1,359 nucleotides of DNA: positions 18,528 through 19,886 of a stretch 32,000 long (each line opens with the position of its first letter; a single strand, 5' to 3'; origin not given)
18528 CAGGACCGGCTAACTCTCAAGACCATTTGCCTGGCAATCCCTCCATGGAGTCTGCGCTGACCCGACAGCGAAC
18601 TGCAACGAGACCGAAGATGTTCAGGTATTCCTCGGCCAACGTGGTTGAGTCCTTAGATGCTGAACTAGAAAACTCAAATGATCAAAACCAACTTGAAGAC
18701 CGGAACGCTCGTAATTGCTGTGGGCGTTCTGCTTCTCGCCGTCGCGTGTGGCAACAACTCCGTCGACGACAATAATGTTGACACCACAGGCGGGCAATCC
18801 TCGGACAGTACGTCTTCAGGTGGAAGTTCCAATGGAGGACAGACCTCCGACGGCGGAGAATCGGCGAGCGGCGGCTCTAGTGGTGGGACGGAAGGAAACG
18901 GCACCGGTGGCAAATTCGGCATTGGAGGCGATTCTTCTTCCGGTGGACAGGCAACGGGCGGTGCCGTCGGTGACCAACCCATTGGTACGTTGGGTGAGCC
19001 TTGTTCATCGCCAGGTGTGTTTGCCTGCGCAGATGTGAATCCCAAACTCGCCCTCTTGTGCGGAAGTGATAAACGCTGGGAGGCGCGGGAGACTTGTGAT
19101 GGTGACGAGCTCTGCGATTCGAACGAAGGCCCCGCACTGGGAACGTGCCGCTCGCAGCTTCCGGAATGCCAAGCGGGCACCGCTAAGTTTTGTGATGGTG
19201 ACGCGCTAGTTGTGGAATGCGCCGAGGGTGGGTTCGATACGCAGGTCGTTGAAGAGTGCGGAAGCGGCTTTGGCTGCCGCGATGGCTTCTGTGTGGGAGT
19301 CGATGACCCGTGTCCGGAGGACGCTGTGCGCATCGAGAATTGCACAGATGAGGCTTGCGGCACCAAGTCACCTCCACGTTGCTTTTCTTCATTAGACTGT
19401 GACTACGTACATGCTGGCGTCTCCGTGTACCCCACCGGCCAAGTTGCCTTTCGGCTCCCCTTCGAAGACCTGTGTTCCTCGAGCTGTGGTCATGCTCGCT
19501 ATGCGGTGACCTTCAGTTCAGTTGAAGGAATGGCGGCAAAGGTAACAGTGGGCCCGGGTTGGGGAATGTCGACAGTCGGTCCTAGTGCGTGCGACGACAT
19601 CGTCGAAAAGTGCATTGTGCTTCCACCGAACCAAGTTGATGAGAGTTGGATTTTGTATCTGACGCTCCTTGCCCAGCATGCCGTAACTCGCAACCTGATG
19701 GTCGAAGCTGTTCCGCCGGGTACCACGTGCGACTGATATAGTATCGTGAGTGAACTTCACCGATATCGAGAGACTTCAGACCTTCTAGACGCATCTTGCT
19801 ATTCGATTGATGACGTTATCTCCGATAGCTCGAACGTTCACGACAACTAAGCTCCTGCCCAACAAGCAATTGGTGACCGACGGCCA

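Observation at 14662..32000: Nine of 14 integron cassettes are one ORF-less paralogous superfamily with a conserved eight-module architecture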

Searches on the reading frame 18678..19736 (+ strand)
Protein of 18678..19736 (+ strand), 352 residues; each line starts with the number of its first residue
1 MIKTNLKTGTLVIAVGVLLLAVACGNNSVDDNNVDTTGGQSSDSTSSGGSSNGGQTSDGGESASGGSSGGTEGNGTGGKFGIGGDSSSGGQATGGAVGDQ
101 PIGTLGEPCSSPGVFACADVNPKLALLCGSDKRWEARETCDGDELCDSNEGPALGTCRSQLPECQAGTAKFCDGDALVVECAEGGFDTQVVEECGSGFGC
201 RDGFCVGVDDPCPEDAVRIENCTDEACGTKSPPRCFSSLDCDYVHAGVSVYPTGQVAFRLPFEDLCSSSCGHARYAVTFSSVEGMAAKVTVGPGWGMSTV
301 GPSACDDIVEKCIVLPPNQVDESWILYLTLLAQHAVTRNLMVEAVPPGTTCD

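Call 12: search_protein_families(library=pfam, proteins=[window:18678-19736:+])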
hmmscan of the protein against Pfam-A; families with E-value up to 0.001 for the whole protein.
window:18678-19736:+ (352 aa): 0 families
